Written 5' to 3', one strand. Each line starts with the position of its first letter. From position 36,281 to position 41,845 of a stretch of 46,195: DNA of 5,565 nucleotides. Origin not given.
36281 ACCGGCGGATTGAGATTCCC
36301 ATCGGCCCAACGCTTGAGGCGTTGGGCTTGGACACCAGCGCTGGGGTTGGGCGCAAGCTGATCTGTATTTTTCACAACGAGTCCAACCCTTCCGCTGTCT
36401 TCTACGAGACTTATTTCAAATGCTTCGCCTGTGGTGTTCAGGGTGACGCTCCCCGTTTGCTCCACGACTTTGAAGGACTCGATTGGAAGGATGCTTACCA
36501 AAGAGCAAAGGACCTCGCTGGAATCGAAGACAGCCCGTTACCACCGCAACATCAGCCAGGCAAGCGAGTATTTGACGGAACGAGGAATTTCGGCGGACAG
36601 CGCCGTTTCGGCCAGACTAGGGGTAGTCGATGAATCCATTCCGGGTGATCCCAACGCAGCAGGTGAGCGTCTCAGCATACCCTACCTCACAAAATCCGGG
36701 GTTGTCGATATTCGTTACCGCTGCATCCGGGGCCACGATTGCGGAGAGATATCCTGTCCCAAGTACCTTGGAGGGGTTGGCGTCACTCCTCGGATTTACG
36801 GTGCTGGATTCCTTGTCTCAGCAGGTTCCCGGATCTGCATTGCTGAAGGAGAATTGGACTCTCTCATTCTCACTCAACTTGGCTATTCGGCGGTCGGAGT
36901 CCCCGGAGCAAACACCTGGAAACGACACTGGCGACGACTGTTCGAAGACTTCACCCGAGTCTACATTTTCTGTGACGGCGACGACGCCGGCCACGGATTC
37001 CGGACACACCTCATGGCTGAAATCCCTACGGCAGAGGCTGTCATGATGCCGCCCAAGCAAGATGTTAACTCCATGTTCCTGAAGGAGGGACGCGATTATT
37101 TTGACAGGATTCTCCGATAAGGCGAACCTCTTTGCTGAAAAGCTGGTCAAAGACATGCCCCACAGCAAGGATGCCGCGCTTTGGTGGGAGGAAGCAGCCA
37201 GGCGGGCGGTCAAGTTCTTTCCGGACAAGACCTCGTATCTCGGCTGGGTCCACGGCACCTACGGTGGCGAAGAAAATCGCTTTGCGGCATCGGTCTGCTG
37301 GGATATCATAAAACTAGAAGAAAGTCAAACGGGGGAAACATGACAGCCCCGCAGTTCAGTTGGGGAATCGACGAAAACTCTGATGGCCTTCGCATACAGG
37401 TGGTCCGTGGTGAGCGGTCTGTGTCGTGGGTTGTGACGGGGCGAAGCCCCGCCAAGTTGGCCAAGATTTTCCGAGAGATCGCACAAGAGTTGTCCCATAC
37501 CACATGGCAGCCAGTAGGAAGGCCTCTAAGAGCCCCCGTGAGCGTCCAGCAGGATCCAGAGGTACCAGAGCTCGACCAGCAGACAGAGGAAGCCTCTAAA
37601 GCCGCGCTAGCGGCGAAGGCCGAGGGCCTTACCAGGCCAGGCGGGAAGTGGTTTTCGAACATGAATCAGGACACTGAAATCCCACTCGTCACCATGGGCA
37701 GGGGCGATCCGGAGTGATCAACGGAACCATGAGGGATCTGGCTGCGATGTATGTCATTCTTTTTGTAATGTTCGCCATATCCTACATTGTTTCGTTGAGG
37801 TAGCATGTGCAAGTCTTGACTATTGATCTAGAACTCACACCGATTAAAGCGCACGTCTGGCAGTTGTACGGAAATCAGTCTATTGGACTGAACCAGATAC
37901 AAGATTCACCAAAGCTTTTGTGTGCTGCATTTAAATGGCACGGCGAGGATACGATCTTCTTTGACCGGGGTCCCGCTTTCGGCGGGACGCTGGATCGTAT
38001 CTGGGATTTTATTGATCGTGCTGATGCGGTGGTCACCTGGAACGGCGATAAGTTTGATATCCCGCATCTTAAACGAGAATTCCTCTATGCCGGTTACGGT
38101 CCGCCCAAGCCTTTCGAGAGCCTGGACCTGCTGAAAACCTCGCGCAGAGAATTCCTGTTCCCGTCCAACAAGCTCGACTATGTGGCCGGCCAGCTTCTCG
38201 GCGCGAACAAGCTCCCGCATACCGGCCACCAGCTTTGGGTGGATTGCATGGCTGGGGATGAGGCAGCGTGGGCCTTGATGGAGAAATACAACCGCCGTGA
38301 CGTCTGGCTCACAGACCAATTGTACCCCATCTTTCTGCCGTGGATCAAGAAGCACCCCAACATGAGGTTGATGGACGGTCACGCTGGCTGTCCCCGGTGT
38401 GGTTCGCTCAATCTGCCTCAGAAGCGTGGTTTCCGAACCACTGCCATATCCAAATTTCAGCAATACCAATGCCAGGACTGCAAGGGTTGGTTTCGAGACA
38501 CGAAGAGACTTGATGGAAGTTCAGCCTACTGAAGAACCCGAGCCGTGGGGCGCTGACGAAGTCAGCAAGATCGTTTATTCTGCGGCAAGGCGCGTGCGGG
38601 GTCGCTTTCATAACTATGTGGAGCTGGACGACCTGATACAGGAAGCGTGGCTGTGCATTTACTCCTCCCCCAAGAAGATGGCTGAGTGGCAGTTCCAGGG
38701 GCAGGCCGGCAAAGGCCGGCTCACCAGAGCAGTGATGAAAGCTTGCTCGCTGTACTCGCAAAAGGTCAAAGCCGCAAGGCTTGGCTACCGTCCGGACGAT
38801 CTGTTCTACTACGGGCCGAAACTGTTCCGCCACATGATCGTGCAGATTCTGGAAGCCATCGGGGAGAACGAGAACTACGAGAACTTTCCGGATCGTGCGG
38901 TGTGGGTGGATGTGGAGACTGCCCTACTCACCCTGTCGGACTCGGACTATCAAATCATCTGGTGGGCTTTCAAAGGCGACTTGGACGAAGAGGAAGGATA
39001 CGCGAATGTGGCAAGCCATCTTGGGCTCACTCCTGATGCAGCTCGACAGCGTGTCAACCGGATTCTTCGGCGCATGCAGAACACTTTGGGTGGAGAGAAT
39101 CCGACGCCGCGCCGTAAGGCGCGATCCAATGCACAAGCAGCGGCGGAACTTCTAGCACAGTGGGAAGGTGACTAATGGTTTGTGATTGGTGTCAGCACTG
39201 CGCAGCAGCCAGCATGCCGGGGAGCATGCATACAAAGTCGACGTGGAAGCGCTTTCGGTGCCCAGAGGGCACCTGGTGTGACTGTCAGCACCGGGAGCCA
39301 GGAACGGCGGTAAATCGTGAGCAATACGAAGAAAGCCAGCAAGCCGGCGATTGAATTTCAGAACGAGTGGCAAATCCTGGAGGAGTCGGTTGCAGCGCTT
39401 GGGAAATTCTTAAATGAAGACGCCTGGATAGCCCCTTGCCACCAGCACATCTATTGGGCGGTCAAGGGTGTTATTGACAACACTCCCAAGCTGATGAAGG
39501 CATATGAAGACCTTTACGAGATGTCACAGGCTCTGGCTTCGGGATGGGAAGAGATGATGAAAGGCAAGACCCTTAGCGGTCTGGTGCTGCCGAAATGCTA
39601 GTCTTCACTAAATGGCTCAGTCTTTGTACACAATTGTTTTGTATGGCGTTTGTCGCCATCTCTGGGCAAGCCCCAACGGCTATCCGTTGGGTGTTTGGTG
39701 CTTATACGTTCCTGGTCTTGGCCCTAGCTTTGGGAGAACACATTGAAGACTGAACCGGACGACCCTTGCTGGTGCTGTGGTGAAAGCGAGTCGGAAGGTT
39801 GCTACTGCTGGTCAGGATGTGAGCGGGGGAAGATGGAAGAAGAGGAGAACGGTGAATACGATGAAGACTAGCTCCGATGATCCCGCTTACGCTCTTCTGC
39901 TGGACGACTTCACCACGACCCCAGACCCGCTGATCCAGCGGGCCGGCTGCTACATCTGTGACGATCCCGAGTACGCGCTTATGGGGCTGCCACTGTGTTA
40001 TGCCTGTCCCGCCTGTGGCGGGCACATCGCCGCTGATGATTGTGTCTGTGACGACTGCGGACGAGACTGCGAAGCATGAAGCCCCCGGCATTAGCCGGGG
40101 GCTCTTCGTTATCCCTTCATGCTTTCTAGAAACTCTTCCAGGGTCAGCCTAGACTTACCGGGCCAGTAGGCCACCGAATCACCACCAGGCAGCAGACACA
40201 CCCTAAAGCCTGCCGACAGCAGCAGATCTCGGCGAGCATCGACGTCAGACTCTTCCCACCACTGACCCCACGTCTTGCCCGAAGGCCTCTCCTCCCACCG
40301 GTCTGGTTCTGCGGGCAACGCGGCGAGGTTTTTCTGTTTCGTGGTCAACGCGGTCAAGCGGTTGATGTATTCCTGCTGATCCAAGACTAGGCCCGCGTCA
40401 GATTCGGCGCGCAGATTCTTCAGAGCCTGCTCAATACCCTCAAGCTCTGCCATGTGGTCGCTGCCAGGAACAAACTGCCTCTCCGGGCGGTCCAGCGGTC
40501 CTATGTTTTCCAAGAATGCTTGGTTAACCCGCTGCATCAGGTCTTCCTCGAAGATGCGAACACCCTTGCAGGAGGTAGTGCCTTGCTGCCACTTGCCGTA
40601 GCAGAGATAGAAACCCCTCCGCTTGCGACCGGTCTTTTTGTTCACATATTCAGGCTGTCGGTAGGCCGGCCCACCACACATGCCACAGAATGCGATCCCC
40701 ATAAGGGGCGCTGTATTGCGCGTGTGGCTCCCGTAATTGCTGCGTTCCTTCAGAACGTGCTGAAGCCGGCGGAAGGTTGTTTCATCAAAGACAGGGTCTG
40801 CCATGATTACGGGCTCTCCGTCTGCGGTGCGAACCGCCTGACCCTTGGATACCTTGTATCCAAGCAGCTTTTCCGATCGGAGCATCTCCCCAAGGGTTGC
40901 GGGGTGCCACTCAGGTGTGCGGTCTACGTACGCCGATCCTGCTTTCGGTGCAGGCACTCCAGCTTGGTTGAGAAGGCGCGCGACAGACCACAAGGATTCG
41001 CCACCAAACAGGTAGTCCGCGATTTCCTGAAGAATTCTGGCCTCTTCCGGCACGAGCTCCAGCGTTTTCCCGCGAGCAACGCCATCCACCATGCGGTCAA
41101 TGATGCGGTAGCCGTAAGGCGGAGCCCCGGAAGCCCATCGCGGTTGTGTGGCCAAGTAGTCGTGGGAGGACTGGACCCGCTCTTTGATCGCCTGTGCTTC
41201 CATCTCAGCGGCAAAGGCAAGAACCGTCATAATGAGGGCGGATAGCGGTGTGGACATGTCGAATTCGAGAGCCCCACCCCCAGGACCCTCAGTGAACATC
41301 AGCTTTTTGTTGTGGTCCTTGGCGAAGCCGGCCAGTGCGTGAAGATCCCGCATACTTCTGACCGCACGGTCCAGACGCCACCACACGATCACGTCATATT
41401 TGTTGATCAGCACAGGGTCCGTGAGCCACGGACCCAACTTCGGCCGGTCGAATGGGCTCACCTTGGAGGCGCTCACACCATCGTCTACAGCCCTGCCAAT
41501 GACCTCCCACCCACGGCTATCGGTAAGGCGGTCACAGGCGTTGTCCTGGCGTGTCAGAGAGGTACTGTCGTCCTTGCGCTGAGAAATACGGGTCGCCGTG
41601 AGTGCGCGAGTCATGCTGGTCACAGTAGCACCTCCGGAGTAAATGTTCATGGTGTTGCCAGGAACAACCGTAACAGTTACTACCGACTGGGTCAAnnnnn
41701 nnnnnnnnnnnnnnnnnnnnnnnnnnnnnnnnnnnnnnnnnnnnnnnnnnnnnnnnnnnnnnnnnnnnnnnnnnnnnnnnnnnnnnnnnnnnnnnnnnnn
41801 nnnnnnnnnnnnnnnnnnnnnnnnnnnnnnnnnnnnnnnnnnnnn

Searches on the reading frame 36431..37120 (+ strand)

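Call 8: search_protein_families(library=pfam, proteins=[window:36431-37120:+], max_evalue=0.01)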
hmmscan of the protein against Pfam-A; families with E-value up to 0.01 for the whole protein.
window:36431-37120:+ (229 aa): 4 families
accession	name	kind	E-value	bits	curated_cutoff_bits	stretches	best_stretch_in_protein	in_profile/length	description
PF13155.12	Toprim_2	-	3.1e-06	27.9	22.1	1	136-214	1-86/88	Toprim-like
PF01751.28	Toprim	-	0.00042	20.9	23.1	1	135-195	2-77/96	Toprim domain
PF13662.12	Toprim_4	-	0.00093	19.8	25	1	134-195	2-71/85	Toprim domain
PF13362.12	Toprim_3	-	0.0065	17.3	27.2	0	135-222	2-95/95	Toprim domain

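Call 9: search_protein_families(library=phrogs, proteins=[window:36431-37120:+], max_evalue=0.001)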
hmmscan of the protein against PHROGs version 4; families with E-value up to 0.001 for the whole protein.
window:36431-37120:+ (229 aa): 5 families
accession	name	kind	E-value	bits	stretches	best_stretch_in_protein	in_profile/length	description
phrog_849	-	DNA, RNA and nucleotide metabolism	4.2e-51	175.3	1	20-228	124-340/435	DNA primase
phrog_47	-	DNA, RNA and nucleotide metabolism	9.8e-24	84.9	1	34-226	138-332/947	DNA primase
phrog_239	-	DNA, RNA and nucleotide metabolism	1.8e-11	44.7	1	31-221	101-301/801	DNA primase/helicase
phrog_6444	-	DNA, RNA and nucleotide metabolism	7.9e-09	35.8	1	133-225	260-360/577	DNA primase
phrog_6088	-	DNA, RNA and nucleotide metabolism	0.00024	20.6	1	130-212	185-276/772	DNA primase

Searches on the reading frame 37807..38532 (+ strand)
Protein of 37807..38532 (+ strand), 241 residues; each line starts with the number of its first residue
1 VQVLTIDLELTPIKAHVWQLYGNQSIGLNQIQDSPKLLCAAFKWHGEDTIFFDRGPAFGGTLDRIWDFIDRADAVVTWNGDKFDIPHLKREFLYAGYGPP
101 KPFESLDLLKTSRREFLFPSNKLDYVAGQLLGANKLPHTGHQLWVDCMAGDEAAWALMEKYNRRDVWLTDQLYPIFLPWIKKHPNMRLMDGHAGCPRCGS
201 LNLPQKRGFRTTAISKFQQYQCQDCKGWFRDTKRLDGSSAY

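Call 8: search_protein_families(library=pfam, proteins=[window:37807-38532:+], max_evalue=0.01)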
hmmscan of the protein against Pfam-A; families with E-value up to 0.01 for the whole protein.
window:37807-38532:+ (241 aa): 3 families
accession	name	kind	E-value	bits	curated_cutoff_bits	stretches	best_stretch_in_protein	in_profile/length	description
PF13482.12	RNase_H_2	-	2.2e-12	47.7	22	1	65-173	51-161/165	RNase_H superfamily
PF23451.1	Zn_ribbon_PaaD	-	0.001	19.1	27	1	190-229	12-49/53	PaaD zinc beta ribbon domain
PF10108.15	DNA_pol_B_exo2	-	0.005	17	24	0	62-97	41-77/213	Predicted 3'-5' exonuclease related to the exonuclease domain of PolB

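Call 9: search_protein_families(library=phrogs, proteins=[window:37807-38532:+], max_evalue=0.001)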
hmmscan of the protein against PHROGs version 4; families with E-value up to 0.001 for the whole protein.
window:37807-38532:+ (241 aa): 4 families
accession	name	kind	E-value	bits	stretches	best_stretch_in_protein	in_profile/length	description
phrog_403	-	DNA, RNA and nucleotide metabolism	4.4e-76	256.8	1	1-235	65-307/321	DNA polymerase exonuclease subunit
phrog_17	-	DNA, RNA and nucleotide metabolism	1.7e-10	40.6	1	27-185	687-832/1445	DNA polymerase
phrog_192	-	DNA, RNA and nucleotide metabolism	1.9e-05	25.2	1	62-135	178-248/397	DNA polymerase exonuclease subunit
phrog_262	-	DNA, RNA and nucleotide metabolism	3.4e-05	23.1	0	119-172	275-324/856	DNA polymerase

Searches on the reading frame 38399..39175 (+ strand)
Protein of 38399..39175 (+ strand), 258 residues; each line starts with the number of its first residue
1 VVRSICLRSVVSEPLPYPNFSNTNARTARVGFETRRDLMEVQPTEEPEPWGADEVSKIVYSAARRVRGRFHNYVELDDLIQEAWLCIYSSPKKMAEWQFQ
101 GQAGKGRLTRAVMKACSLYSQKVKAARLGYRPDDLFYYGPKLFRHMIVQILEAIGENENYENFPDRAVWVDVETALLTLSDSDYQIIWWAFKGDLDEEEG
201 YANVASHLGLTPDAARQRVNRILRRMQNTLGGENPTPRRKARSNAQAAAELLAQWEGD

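Call 8: search_protein_families(library=pfam, proteins=[window:38399-39175:+], max_evalue=0.01)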
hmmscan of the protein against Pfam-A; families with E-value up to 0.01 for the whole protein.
window:38399-39175:+ (258 aa): 2 families
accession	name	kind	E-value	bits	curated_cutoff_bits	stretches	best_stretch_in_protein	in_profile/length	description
PF04542.20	Sigma70_r2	-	0.0012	19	24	1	58-93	8-40/71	Sigma-70 region 2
PF22980.2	Myb_DNA-bind_8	-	0.0061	16.3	27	0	201-226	22-48/50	Myb-like DNA-binding domain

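Call 9: search_protein_families(library=phrogs, proteins=[window:38399-39175:+], max_evalue=0.001)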
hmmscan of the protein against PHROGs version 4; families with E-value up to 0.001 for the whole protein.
window:38399-39175:+ (258 aa): 4 families
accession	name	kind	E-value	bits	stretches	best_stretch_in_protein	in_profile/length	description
phrog_351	-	transcription regulation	9e-10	38.8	1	169-239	666-735/928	RNA polymerase sigma factor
phrog_354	-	transcription regulation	3.4e-07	31.2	1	53-140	6-88/220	sigma-K factor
phrog_1740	-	transcription regulation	7.8e-05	22.3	1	155-233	145-219/567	RNA polymerase sigma factor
phrog_1340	-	unknown function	0.00042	21.6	1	53-114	26-84/112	-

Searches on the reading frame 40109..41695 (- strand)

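Call 8: search_protein_families(library=pfam, proteins=[window:40109-41695:-], max_evalue=0.01)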
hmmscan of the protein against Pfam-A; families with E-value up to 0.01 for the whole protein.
window:40109-41695:- (528 aa): 3 families
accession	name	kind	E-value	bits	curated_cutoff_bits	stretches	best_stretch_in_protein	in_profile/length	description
PF00239.26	Resolvase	-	1.7e-19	70.8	23.3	1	35-182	5-140/145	Resolvase, N terminal domain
PF07508.19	Recombinase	-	1.8e-10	41.4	21.1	1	216-318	1-102/102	Recombinase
PF13408.12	Zn_ribbon_recom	-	4.9e-08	33.7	25.3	1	330-391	1-54/58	Recombinase zinc beta ribbon domain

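Call 9: search_protein_families(library=phrogs, proteins=[window:40109-41695:-], max_evalue=0.001)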
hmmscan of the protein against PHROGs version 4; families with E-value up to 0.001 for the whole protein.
window:40109-41695:- (528 aa): 2 families
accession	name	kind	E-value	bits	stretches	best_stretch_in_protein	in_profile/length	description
phrog_95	-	integration and excision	8.1e-98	329.6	1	23-505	82-559/651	integrase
phrog_125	-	DNA, RNA and nucleotide metabolism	8.1e-20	72.4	1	30-287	21-215/254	DNA invertase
